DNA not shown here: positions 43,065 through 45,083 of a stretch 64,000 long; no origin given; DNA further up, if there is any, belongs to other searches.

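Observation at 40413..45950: AT-rich five-gene operon (Zn-ribbon / 220 aa / glycine-zipper membrane protein / coiled-coil + Sel1-repeat protein / 168 aa): candidate uncharacterised defence or abortive-infection-type module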

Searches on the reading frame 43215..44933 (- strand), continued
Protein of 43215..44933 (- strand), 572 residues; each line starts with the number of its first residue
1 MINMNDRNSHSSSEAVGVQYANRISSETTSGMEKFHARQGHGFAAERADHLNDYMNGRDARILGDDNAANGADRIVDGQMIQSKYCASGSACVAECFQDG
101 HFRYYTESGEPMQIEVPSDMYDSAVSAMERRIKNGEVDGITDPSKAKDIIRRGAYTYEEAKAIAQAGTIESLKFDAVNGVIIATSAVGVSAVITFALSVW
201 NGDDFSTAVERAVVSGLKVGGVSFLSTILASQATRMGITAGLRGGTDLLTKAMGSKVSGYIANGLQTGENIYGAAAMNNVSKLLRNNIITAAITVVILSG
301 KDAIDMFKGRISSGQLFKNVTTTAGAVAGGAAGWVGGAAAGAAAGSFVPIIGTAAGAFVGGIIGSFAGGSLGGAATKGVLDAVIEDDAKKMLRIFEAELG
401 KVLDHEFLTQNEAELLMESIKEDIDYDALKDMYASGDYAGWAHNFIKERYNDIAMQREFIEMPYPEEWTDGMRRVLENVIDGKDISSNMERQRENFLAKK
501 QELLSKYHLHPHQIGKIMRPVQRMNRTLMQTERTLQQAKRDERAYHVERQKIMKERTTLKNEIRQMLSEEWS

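Call 67: search_dna_similar(query=window:43215-44933:-, collection=plasmids, mode=protein, max_rows=25)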
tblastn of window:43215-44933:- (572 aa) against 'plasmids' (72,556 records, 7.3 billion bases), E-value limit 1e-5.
Records with a match: 10; places in all: 10; records where one place covers at least 80% of the query: 1.
Best place of each record, by identity: <60% 10.
By first word of the organism name: Escherichia 6; Lactococcus 1; Klebsiella 1; Selenomonas 1; Monoglobus 1.
By predicted mobility (MOB-suite, as given by PLSDB): non-mobilizable 8; conjugative 2.
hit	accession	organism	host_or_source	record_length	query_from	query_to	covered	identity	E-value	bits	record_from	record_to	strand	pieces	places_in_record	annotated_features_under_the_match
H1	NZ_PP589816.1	Lactococcus sp.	Bacterial culture,Dairy environment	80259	2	479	84%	46.2%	1e-109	368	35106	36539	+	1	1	glycine zipper family protein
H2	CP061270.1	Escherichia coli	Sheep,cell culture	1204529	27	461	76%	34.8%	9e-53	202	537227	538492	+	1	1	hypothetical protein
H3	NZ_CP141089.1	Escherichia coli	Homo sapiens,Infected Human Urine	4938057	27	461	76%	34.8%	1e-52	201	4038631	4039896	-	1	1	none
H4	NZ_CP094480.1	Klebsiella pneumoniae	Pure culture,gut of black soldier fly ...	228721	27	461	76%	34.8%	1e-52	201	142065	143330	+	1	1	hypothetical protein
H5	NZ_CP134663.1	Escherichia coli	Larus michahellis,bacteria,cloaca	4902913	27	461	76%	34.8%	2e-52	201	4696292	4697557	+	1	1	none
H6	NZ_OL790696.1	Escherichia coli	-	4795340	27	461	76%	34.5%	2e-52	200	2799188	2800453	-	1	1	none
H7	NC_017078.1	Selenomonas ruminantium subsp. lactilytica TAM6421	-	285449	32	448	62%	41.7%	5e-73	318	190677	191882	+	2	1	hypothetical protein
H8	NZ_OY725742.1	Monoglobus pectinilyticus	-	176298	4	312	54%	32.6%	7e-37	154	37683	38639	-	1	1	hypothetical protein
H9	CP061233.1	Escherichia coli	Sheep,cell culture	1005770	27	319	51%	33.7%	4e-33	142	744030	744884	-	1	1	none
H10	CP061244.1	Escherichia coli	Homo sapiens,cell culture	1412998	45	319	48%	34.9%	3e-26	188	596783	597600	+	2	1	none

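Call 68: search_dna_similar(query=window:43215-44933:-, collection=phages, mode=protein, max_rows=25)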
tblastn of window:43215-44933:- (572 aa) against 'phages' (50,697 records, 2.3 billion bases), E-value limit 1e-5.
Records with a match: 1; places in all: 1; records where one place covers at least 80% of the query: 0.
Best place of each record, by identity: <60% 1.
By first word of the organism name: Oscillospirales 1.
By host as written in the record: Oscillospirales 1.
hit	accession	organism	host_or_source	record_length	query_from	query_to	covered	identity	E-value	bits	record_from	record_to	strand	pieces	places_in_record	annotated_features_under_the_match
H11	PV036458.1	Oscillospirales phage IMGVR 15609780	Oscillospirales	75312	40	319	49%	37.2%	5e-52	198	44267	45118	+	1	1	hypothetical protein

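Call 69: get_annotated_region(hit=H1, flank=8000)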
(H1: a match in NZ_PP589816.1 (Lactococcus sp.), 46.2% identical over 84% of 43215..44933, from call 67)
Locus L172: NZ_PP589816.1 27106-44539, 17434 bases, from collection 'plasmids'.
description: Lactococcus sp. strain NCDO184 plasmid pNCDO184A, complete sequence
organism: Lactococcus sp. (NCBI taxid 44273)
taxonomy: Bacteria; Bacillota; Bacilli; Lactobacillales; Streptococcaceae; Lactococcus; Lactococcus sp.
host: -; source: Bacterial culture,Dairy environment; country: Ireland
typing (MOB-suite, as given by PLSDB): conjugative; replicon rep_cluster_520,rep_cluster_664; relaxase MOBQ; mating-pair formation MPF_T
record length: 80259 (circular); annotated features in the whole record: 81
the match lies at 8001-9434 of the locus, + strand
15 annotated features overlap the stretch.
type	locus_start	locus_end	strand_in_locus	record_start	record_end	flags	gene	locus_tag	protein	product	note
CDS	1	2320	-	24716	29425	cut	-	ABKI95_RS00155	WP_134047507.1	DEAD/DEAH box helicase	-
CDS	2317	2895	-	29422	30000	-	-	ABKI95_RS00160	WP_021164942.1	hypothetical protein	-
CDS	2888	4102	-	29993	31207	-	-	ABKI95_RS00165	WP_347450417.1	RepB family plasmid replication initiator protein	GO:0006270 - DNA replication initiation [Evidence IEA]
CDS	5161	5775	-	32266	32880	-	-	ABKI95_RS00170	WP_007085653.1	replication protein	-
CDS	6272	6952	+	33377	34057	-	-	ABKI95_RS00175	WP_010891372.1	IS6 family transposase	-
CDS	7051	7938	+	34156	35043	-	-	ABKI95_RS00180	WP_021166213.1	WYL domain-containing protein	-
CDS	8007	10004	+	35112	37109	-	-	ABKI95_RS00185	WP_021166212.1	glycine zipper family protein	-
CDS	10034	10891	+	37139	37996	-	-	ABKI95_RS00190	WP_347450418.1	hypothetical protein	-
CDS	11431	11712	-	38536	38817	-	-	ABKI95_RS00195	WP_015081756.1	hypothetical protein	-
CDS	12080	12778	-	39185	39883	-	-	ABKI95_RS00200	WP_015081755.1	CPBP family intramembrane glutamic endopeptidase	-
CDS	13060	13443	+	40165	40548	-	-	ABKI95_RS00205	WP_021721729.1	DDE-type integrase/transposase/recombinase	-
CDS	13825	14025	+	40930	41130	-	-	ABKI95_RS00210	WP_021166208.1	bacteriocin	-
CDS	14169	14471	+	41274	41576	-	-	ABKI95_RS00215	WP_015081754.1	bacteriocin immunity protein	GO:0030153 - bacteriocin immunity [Evidence IEA]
CDS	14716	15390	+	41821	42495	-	-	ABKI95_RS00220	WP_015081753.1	IS6 family transposase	-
CDS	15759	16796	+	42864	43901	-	-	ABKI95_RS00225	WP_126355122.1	Abi family protein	-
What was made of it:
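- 43809..44420 (-): Membrane region with Gly/Ala zipper (residues 172-375). NCBI names a Lactococcus homologue 'glycine zipper family protein' (call 69).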

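Call 70: get_annotated_region(hit=H4, flank=8000)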
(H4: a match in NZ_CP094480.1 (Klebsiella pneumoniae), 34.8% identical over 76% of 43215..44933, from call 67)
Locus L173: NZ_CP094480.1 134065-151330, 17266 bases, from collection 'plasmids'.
description: Klebsiella pneumoniae strain LXR-1 plasmid ps01
organism: Klebsiella pneumoniae (NCBI taxid 573)
taxonomy: Bacteria; Pseudomonadota; Gammaproteobacteria; Enterobacterales; Enterobacteriaceae; Klebsiella; Klebsiella pneumoniae
host: -; source: Pure culture,gut of black soldier fly larvae; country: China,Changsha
typing (MOB-suite, as given by PLSDB): conjugative; replicon IncFIB,IncFII; relaxase MOBF,MOBF; mating-pair formation MPF_F
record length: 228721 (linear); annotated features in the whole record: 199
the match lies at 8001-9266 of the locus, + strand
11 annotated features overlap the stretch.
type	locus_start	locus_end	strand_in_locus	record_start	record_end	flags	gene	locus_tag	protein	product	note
CDS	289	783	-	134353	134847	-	ppiB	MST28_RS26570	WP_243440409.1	peptidylprolyl isomerase B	-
CDS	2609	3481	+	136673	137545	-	-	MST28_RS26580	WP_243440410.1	GTPase family protein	-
CDS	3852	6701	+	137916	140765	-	cah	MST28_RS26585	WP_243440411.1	calcium-binding autotransporter Cah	-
CDS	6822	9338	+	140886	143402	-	-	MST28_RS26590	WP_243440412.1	hypothetical protein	-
CDS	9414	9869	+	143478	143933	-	-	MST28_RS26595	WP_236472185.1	IrmA family protein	-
CDS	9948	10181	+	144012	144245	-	-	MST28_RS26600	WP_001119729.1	DUF905 family protein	-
CDS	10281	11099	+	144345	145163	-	-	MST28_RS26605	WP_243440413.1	DUF932 domain-containing protein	-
CDS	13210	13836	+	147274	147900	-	-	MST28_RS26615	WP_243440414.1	helix-turn-helix transcriptional regulator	-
CDS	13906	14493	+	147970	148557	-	-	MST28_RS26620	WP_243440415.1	common pilus major fimbrillin subunit EcpA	-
CDS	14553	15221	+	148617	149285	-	-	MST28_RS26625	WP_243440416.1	hypothetical protein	-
CDS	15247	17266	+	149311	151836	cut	-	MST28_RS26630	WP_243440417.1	fimbrial biogenesis outer membrane usher protein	-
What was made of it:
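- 43215..44933 (-): 572-aa YeeR-family membrane protein, the putative effector. 34.8% identity over residues 27-461 to full-length enterobacterial YeeR (calls 67, 70).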

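Call 74: search_protein_families(library=pfam, alignment_id=A7, max_evalue=0.0001)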
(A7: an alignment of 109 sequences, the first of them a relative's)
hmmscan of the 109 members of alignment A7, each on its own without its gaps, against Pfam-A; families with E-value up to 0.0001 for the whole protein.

A. member 1, L010:8141-9451:+ (437 aa): 2 families
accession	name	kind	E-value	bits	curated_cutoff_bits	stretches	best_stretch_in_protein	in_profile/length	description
PF13416.11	SBP_bac_8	-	9e-41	140.9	27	1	62-376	1-276/279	Bacterial extracellular solute-binding protein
PF01547.30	SBP_bac_1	-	1.5e-38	134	26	1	59-349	9-306/307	Bacterial extracellular solute-binding protein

B. families by the number of members that match (of 109 scanned): 83 families (the first 25 are shown)
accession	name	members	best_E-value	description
PF13280.12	WYL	8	9.1e-11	WYL domain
PF25583.1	WCX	5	1.1e-08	WCX domain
PF05099.18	TerB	3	7e-08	Tellurite resistance protein TerB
PF08902.16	DUF1848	2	8.3e-105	Domain of unknown function (DUF1848)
PF14279.12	HNH_5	2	5.8e-10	HNH endonuclease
PF00476.26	DNA_pol_A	1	1.1e-148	DNA polymerase family A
PF00814.31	TsaD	1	2.5e-88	tRNA N6-adenosine threonylcarbamoyltransferase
PF00135.34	COesterase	1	1.7e-67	Carboxylesterase family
PF13382.11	Adenine_deam_C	1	1.8e-63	Adenine deaminase C-terminal domain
PF06616.17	BsuBI_PstI_RE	1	6e-60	BsuBI/PstI restriction endonuclease domain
PF02739.22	5_3_exonuc_N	1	1.5e-54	5'-3' exonuclease, N-terminal resolvase-like domain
PF00572.24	Ribosomal_L13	1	2.1e-51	Ribosomal protein L13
PF00380.25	Ribosomal_S9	1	1.3e-50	Ribosomal protein S9/S16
PF00465.25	Fe-ADH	1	2.2e-50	Iron-containing alcohol dehydrogenase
PF25137.1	ADH_Fe_C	1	1.6e-48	Fe-containing alcohol dehydrogenase family, C-terminal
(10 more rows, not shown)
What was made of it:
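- Tried and rejected: Pfam on the neighbours gave 8 of 109 (call 74), so WYL is recurrent but in a minority.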

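Call 84: get_annotated_region(hit=H11, flank=6000)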
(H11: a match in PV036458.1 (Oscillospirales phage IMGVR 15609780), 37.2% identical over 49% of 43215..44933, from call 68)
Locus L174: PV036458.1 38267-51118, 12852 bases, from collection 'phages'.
description: Oscillospirales phage IMGVR 15609780, complete genome.
organism: Oscillospirales phage IMGVR 15609780 (NCBI taxid 3403686)
taxonomy: Viruses; Duplodnaviria; Heunggongvirae; Uroviricota; Caudoviricetes; Ca. Heliusvirales
host: Oscillospirales; source: human feces; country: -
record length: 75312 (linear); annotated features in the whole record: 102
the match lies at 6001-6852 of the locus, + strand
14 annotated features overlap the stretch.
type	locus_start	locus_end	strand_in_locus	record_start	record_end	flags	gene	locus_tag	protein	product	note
CDS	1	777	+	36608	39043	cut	-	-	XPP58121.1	minor head protein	-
CDS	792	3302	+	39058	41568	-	-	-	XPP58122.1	tail protein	-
CDS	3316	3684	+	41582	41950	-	-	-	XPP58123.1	hypothetical protein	-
CDS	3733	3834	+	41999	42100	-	-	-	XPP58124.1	hypothetical protein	-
CDS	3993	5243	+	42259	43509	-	-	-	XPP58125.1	endolysin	-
CDS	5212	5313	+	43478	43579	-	-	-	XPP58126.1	hypothetical protein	-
CDS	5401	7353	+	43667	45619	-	-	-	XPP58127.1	hypothetical protein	-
CDS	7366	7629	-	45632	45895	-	-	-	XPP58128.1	hypothetical protein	-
CDS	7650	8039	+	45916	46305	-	-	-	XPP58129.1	hypothetical protein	-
CDS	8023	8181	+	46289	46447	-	-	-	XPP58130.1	hypothetical protein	-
CDS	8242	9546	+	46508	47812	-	-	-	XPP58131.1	DNA invertase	-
CDS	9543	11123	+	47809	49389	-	-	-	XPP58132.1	hypothetical protein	-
CDS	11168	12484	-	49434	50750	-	-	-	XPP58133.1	hypothetical protein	-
CDS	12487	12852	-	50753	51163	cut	-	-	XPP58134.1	hypothetical protein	-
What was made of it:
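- A phage carries one in a moron position after the endolysin (call 84).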

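Call 88: find_encoding_contigs(protein=P0002, flank=6000, max_places=3)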
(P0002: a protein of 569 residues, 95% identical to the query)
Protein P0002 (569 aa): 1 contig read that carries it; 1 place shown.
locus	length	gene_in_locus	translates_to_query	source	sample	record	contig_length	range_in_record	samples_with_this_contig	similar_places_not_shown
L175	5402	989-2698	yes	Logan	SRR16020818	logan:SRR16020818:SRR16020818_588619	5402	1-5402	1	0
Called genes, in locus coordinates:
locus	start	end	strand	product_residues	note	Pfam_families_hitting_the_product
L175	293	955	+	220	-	-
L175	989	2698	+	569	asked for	PF27347:YeeR_C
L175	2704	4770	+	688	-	PF08238:Sel1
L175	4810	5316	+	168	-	-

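Call 89: find_encoding_contigs(protein=P0003, flank=6000, max_places=3)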
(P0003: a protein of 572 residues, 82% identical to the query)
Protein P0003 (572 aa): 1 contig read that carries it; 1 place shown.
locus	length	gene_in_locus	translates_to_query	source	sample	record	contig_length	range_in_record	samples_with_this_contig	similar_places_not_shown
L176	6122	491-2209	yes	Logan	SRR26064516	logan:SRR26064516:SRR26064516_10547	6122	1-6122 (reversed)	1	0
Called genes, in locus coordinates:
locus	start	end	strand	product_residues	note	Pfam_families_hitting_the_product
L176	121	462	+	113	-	-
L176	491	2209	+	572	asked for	PF27347:YeeR_C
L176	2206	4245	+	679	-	PF08238:Sel1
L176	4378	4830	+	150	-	PF20935:DUF6847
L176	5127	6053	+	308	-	PF18928:DUF5677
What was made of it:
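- The 82%-identical pair in L176 has different flanking genes (call 89).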
